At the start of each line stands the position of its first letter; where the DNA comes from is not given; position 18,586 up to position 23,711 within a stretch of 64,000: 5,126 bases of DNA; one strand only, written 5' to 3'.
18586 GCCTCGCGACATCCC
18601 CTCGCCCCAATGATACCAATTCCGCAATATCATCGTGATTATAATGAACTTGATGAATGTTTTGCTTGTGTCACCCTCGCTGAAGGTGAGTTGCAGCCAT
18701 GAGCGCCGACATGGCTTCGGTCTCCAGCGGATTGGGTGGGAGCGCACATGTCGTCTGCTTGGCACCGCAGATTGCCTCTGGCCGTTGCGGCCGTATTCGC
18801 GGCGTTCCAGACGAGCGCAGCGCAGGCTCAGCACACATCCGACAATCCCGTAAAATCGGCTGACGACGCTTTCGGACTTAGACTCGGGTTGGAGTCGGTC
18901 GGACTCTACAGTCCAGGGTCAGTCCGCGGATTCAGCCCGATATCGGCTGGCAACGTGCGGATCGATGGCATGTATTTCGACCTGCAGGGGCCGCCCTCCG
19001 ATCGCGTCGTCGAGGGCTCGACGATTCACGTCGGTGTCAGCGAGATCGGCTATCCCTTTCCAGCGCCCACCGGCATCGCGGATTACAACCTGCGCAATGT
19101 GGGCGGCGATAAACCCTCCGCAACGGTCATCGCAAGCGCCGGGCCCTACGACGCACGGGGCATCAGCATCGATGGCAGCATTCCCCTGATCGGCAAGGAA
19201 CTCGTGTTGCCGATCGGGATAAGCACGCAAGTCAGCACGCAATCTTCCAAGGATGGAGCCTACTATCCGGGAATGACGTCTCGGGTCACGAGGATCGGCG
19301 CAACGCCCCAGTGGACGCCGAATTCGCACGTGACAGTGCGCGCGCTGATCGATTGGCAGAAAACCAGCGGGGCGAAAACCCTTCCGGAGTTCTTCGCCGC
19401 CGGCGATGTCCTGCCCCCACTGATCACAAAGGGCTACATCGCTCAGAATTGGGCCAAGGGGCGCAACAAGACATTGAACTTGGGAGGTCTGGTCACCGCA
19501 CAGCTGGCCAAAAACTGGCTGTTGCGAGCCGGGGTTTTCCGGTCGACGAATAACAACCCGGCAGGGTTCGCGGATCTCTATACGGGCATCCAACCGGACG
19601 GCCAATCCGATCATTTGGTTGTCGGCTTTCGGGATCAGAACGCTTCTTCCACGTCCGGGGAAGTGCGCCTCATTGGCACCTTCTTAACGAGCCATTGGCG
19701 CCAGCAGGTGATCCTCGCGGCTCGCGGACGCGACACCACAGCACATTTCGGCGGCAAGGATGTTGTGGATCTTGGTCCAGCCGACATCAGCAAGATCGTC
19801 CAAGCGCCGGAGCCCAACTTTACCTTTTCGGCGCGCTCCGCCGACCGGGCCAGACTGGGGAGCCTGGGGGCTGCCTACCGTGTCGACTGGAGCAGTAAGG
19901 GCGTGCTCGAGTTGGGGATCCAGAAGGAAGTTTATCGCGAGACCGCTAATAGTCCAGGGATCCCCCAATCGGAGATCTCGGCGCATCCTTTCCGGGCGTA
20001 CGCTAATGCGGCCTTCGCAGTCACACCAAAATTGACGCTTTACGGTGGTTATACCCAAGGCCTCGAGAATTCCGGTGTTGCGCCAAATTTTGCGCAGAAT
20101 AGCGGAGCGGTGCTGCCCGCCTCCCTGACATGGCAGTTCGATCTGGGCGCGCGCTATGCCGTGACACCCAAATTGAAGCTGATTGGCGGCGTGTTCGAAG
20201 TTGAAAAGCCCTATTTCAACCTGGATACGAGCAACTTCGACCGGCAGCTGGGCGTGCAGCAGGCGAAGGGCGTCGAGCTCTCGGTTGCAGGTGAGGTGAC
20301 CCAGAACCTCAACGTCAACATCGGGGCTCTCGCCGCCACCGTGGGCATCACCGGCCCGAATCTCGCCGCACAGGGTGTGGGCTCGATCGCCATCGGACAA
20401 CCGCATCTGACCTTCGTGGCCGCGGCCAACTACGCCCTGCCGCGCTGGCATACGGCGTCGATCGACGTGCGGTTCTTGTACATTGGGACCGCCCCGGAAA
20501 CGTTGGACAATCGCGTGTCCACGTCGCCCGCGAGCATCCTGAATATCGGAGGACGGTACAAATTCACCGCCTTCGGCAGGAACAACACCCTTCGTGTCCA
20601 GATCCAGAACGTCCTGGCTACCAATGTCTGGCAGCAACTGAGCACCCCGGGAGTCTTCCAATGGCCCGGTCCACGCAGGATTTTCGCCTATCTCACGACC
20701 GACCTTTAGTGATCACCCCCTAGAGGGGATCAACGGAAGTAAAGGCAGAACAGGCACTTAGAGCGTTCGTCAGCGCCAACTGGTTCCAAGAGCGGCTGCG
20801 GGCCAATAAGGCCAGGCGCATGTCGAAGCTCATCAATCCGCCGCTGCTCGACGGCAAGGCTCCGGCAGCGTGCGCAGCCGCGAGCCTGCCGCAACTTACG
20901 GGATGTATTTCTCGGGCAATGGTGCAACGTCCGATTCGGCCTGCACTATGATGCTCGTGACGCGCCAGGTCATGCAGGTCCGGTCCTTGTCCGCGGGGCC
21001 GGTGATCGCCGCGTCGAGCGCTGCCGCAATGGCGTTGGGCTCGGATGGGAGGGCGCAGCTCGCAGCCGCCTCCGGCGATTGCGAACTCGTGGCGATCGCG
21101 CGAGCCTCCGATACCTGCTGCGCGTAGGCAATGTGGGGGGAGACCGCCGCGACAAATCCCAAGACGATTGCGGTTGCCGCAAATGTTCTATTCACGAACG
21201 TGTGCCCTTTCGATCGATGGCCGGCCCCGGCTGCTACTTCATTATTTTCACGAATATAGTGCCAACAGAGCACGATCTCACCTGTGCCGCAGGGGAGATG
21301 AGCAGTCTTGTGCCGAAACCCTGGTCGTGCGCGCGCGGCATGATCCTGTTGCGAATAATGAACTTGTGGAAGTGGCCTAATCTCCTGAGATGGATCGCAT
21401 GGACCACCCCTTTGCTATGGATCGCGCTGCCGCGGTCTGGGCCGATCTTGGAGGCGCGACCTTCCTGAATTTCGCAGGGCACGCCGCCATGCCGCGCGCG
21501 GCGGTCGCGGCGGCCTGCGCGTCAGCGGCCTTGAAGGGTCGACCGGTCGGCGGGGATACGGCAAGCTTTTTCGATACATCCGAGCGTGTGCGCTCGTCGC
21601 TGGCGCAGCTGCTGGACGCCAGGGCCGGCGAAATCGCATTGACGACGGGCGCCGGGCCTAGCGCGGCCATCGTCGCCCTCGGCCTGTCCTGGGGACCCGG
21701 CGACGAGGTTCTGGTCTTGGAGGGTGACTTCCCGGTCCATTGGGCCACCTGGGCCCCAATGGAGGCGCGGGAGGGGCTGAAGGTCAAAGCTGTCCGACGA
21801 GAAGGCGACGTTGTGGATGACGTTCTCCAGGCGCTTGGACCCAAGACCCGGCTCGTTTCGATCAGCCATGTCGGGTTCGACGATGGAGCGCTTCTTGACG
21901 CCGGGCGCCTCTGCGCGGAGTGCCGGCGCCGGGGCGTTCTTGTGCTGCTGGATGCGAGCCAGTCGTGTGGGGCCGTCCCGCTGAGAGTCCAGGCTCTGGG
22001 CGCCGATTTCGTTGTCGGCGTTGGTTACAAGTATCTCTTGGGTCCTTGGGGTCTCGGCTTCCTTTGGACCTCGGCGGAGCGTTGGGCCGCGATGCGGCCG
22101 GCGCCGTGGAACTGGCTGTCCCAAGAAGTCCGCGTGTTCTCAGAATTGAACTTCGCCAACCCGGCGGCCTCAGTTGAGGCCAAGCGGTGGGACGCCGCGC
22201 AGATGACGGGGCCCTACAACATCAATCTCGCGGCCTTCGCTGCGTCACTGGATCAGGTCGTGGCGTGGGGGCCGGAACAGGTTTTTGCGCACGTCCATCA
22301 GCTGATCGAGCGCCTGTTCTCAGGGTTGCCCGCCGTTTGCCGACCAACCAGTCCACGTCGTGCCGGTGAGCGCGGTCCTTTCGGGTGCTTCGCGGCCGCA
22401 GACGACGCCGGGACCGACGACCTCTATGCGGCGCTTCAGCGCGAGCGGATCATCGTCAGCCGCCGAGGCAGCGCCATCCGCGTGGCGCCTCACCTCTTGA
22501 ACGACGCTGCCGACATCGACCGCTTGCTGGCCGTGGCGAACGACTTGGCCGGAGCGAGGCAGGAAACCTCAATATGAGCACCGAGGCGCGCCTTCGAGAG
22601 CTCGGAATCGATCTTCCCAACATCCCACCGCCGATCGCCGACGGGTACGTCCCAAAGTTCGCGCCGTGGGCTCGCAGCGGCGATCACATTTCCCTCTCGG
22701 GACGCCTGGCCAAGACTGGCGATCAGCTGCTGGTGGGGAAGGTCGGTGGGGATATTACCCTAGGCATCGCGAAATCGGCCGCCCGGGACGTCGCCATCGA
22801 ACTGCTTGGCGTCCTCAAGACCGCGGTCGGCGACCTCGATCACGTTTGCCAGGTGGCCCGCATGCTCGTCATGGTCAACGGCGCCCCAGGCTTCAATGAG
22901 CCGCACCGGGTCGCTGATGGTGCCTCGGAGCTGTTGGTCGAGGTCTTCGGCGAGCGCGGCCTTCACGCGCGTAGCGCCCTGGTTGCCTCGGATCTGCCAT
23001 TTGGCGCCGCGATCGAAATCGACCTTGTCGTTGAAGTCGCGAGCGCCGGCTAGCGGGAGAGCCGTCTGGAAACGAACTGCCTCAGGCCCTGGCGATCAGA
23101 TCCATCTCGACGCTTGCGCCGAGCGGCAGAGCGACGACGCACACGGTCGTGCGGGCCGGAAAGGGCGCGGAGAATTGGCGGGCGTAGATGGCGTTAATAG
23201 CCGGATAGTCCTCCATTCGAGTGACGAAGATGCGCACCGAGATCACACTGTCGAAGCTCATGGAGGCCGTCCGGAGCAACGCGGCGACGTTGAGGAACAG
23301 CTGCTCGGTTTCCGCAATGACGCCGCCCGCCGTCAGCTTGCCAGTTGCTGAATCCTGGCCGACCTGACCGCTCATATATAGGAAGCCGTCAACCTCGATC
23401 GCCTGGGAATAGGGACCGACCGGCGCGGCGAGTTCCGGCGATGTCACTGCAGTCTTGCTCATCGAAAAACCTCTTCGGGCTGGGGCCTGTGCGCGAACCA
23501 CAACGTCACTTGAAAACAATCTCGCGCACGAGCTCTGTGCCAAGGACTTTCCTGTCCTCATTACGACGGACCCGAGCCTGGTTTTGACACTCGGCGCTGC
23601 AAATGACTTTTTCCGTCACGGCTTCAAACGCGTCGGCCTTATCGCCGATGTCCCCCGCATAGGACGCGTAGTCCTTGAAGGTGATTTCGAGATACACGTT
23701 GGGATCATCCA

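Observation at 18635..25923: Six copies of one 16-bp motif mark every transcription unit of the catabolic cargo (hidden regulon)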

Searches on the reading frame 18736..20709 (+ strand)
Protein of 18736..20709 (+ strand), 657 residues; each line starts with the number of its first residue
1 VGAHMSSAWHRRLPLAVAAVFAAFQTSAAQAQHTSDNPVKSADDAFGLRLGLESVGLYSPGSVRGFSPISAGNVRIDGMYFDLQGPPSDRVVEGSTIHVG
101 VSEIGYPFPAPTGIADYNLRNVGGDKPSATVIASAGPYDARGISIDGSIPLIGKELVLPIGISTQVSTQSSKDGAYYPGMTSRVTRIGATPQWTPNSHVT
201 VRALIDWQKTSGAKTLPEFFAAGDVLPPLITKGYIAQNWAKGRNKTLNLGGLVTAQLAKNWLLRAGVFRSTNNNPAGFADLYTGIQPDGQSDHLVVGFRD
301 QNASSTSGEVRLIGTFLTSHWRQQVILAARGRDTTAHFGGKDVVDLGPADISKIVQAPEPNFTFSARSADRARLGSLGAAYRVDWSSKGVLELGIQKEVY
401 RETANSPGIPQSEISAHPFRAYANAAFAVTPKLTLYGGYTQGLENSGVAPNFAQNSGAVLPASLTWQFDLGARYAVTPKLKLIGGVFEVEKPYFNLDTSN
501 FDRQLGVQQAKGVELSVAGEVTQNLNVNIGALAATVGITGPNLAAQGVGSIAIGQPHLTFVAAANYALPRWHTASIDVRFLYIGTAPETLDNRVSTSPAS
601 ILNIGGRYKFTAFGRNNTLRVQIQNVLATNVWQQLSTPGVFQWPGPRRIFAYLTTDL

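Call 7: search_protein_families(library=pfam, proteins=[window:18736-20709:+], max_evalue=0.01)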
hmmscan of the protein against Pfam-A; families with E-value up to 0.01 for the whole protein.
window:18736-20709:+ (657 aa): 2 families
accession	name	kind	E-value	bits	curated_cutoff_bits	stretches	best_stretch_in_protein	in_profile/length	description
PF00593.30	TonB_dep_Rec_b-barrel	-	5e-16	60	27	1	224-626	39-436/436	TonB dependent receptor-like, beta-barrel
PF04966.18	OprB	-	0.00085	19.2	22.9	0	471-539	132-196/372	Carbohydrate-selective porin, OprB family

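Call 26: search_protein_families(library=ncbifam, proteins=[window:18736-20709:+], max_evalue=0.001)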
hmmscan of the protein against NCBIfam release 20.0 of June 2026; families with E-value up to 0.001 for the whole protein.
window:18736-20709:+ (657 aa): 2 families
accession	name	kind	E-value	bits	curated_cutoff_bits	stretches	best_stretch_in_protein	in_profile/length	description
TIGR01783.1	TonB-siderophor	subfamily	3.8e-16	58.8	223.5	1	405-648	394-640/649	TonB-dependent siderophore receptor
NF007349.0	PRK09840.1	equivalog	0.00081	17.5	686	0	470-588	571-689/760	catecholate siderophore receptor Fiu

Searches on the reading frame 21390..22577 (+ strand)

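Call 7: search_protein_families(library=pfam, proteins=[window:21390-22577:+], max_evalue=0.01)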
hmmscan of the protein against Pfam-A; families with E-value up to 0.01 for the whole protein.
window:21390-22577:+ (395 aa): 2 families
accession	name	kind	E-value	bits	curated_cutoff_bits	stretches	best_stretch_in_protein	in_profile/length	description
PF00266.25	Aminotran_5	-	2e-30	106.5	21.5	1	57-362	38-340/371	Aminotransferase class-V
PF01053.26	Cys_Met_Meta_PP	-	2.4e-05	23.5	27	1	66-218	56-202/381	Cys/Met metabolism PLP-dependent enzyme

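Call 26: search_protein_families(library=ncbifam, proteins=[window:21390-22577:+], max_evalue=0.001)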
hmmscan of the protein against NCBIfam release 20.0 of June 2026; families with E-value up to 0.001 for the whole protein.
window:21390-22577:+ (395 aa): 26 families (the best 25 are shown)
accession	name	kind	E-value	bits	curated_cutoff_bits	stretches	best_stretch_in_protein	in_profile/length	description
TIGR01979.1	sufS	subfamily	1.6e-21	76.6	475.1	1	63-316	63-314/403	SufS family cysteine desulfurase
TIGR01976.1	am_tr_V_VC1184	hypoth_equivalog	1.3e-18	67.5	352.35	1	45-237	45-241/401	cysteine desulfurase-like protein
NF041166.1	f2_encap_cargo1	exception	1.2e-17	64.3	800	1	62-306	289-531/623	family 2A encapsulin nanocompartment cargo protein cysteine desulfurase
NF051467.1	peri_mod_PvdN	equivalog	1.1e-14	53.9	650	1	56-383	90-421/425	pyoverdine-tailoring periplasmic protein PvdN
NF006791.0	PRK09295.1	equivalog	8.5e-14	51.4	661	1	59-310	64-314/406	cysteine desulfurase SufS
TIGR04343.1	egtE_PLP_lyase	equivalog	1.6e-12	47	400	1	37-300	27-274/370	ergothioneine biosynthesis PLP-dependent enzyme EgtE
NF010611.0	PRK14012.1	equivalog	3.9e-12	45.8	548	1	64-227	53-220/406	IscS subfamily cysteine desulfurase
TIGR03392.1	FeS_syn_CsdA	equivalog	9.3e-12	44.8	493.6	1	23-241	17-243/398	cysteine desulfurase CsdA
TIGR01977.1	am_tr_V_EF2568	hypoth_equivalog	2.7e-11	43.1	377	1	65-228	47-213/376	cysteine desulfurase family protein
NF008126.0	PRK10874.1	equivalog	2.9e-11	43.1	607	1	25-241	22-246/401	cysteine desulfurase CsdA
TIGR03235.1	DNA_S_dndA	equivalog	4.6e-11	42.6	480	1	64-237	44-222/353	cysteine desulfurase DndA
TIGR02006.1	IscS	equivalog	5e-11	42.2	643.2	1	65-227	50-216/402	IscS subfamily cysteine desulfurase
TIGR02539.1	SepCysS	equivalog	2e-10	40.3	365.25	1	139-226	133-220/370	O-phospho-L-seryl-tRNA:Cys-tRNA synthase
NF040779.1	Sec_lyase_SclA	exception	2.6e-10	39.8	525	1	67-315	48-289/378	selenocysteine lyase SclA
TIGR03402.1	FeS_nifS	equivalog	1.5e-09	37.1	530.75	1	65-227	45-210/379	cysteine desulfurase NifS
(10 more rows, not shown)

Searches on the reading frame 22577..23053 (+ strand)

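Call 7: search_protein_families(library=pfam, proteins=[window:22577-23053:+], max_evalue=0.01)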
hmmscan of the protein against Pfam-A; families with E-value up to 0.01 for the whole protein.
window:22577-23053:+ (158 aa): 2 families
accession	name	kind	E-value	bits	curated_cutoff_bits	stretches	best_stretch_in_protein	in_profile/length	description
PF14588.11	YjgF_endoribonc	-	2.3e-13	50.7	35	1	3-146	1-140/148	YjgF/chorismate_mutase-like, putative endoribonuclease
PF01042.26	Ribonuc_L-PSP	-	0.00081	19.8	27.3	1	34-153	17-120/121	Endoribonuclease L-PSP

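Call 26: search_protein_families(library=ncbifam, proteins=[window:22577-23053:+], max_evalue=0.001)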
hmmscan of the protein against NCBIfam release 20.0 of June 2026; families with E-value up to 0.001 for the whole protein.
window:22577-23053:+ (158 aa): 0 families

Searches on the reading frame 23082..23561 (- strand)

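Call 7: search_protein_families(library=pfam, proteins=[window:23082-23561:-], max_evalue=0.01)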
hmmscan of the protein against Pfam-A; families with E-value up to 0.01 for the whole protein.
window:23082-23561:- (159 aa): 1 family
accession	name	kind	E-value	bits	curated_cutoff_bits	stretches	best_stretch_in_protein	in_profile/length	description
PF01042.26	Ribonuc_L-PSP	-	6.3e-31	107.3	27.3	1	46-158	6-120/121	Endoribonuclease L-PSP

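Call 26: search_protein_families(library=ncbifam, proteins=[window:23082-23561:-], max_evalue=0.001)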
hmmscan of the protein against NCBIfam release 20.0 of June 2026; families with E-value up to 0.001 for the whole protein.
window:23082-23561:- (159 aa): 3 families
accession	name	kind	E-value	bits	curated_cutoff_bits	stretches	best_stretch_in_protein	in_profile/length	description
TIGR00004.1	TIGR00004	subfamily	2.7e-34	118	106.25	1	37-157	2-123/125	Rid family detoxifying hydrolase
TIGR03610.1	RutC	equivalog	5.2e-15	55.7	169.1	1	34-157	1-124/127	pyrimidine utilization protein C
NF008490.0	PRK11401.1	equivalog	1.5e-13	50.7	222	1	45-157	11-125/129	enamine/imine deaminase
